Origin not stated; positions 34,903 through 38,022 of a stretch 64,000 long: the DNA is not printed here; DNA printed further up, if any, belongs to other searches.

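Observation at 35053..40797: Ski2-like DExH helicase with a ~900-aa uncharacterised N-terminal region, in one exon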

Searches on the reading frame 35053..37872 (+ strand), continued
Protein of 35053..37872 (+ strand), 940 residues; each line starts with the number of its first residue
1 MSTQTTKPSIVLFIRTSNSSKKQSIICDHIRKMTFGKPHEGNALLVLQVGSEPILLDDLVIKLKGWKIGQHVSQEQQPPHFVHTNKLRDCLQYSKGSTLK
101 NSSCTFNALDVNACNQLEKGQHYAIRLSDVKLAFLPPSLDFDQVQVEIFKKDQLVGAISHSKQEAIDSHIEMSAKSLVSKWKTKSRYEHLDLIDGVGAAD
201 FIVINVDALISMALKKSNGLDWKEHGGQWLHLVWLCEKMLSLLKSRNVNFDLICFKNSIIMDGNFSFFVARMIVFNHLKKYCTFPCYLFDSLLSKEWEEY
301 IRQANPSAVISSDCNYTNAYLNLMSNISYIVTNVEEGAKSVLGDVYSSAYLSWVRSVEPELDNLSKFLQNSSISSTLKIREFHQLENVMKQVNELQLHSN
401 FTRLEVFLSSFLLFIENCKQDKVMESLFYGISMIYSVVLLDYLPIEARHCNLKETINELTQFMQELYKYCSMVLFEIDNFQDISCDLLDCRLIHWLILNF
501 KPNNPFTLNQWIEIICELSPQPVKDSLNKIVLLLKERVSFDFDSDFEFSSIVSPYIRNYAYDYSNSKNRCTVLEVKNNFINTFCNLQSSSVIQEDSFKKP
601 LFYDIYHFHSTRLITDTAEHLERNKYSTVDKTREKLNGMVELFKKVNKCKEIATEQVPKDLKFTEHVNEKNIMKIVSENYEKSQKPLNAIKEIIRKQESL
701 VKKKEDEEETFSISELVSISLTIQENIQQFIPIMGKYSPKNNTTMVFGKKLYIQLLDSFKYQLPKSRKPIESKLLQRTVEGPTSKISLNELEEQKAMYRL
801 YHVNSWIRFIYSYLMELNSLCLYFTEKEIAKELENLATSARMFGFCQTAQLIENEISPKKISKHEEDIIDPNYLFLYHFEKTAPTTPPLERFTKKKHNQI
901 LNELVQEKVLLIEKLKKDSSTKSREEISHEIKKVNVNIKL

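Call 70: search_protein_families(library=pfam, alignment_id=A5, max_evalue=0.001)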
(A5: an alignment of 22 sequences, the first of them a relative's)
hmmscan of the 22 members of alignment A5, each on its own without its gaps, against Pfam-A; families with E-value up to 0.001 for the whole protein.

A. member 1, P0015 (357 aa): 1 family
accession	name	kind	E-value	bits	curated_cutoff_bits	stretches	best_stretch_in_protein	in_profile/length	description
PF23002.2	PIN-like_DDX60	-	2.2e-21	76.7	27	1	74-253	20-195/225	ATP-dependent RNA helicase DDX60, PIN-like domain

B. families by the number of members that match (of 22 scanned): 1 family
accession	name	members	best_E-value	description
PF23002.2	PIN-like_DDX60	21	6.2e-32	ATP-dependent RNA helicase DDX60, PIN-like domain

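Call 80: fold_search(model_id=the predicted structure, library=pdb)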
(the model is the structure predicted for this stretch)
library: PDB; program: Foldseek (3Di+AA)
matches with E <= 10: 362; with E <= 0.001: 0
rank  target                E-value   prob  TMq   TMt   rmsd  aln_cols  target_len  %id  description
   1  5um9_A                1.4e-02  0.77  0.13  0.29  25.2       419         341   10  Flap endonuclease 1 (FEN1) D86N with 5'-flap substrate DNA and Sm3+ (released 2017-06-28)
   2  5zoe_A                1.7e-02  0.89  0.13  0.34  25.2       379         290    9  Crystal Structure of D181A hFen1 in complex with DNA (released 2019-01-30)
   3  5k97_A                2.8e-02  0.54  0.12  0.27  25.3       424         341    9  Flap endonuclease 1 (FEN1) D233N with cleaved product fragment and Sm3+ (released 2017-06-28)
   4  5kse_A                4.2e-02  0.38  0.11  0.25  25.1       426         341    9  Flap endonuclease 1 (FEN1) R100A with 5'-flap substrate DNA and Sm3+ (released 2017-06-28)
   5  3q8m_B                4.9e-02  0.51  0.12  0.29  23.1       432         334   10  Crystal Structure of Human Flap Endonuclease FEN1 (D181A) in complex with substrate 5'-flap DNA and K+ (released 2011-04-27)
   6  4wa8_B                5.4e-02  0.69  0.13  0.34  25.0       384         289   12  Methanopyrus Kandleri FEN-1 nuclease (released 2014-11-12)
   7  9l55_A                5.4e-02  0.60  0.12  0.30  23.8       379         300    7  Plastid Localized Exonuclease 1 (D249A) complexed with DNA (released 2025-07-16)
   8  5zof_A                6.9e-02  0.66  0.13  0.34  24.9       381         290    9  Crystal Structure of D181A/R192F hFen1 in complex with DNA (released 2019-01-30)
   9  3q8m_A                7.2e-02  0.44  0.12  0.29  23.1       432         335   10  Crystal Structure of Human Flap Endonuclease FEN1 (D181A) in complex with substrate 5'-flap DNA and K+ (released 2011-04-27)
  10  3q8k_A                7.2e-02  0.41  0.12  0.28  26.1       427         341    8  Crystal Structure of Human Flap Endonuclease FEN1 (WT) in complex with product 5'-flap DNA, SM3+, and K+ (released 2011-04-27)
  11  8oet_A                1.3e-01  0.69  0.09  0.16   7.9       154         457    7  SFX structure of the class II photolyase complexed with a thymine dimer (released 2023-11-22)
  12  9e70_B                1.6e-01  0.35  0.12  0.19  21.6       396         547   10  Human XRN1 with Adenosine-3',5'-Bisphosphate (pAp) Bound (released 2025-04-09)
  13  8yjr_D                2.0e-01  0.72  0.12  0.26   7.8       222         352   10  Structure of the human endogenous PCNA-FEN1 complex - State D (released 2024-12-04)
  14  9l56_B                2.1e-01  0.38  0.12  0.31  22.7       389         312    8  Plastid-localized exonuclease 1 (released 2025-07-16)
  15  8i7r_B8               2.2e-01  0.06  0.05  0.10  49.8       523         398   12  In situ structure of axonemal doublet microtubules in mouse sperm with 48-nm repeat (released 2023-10-11)
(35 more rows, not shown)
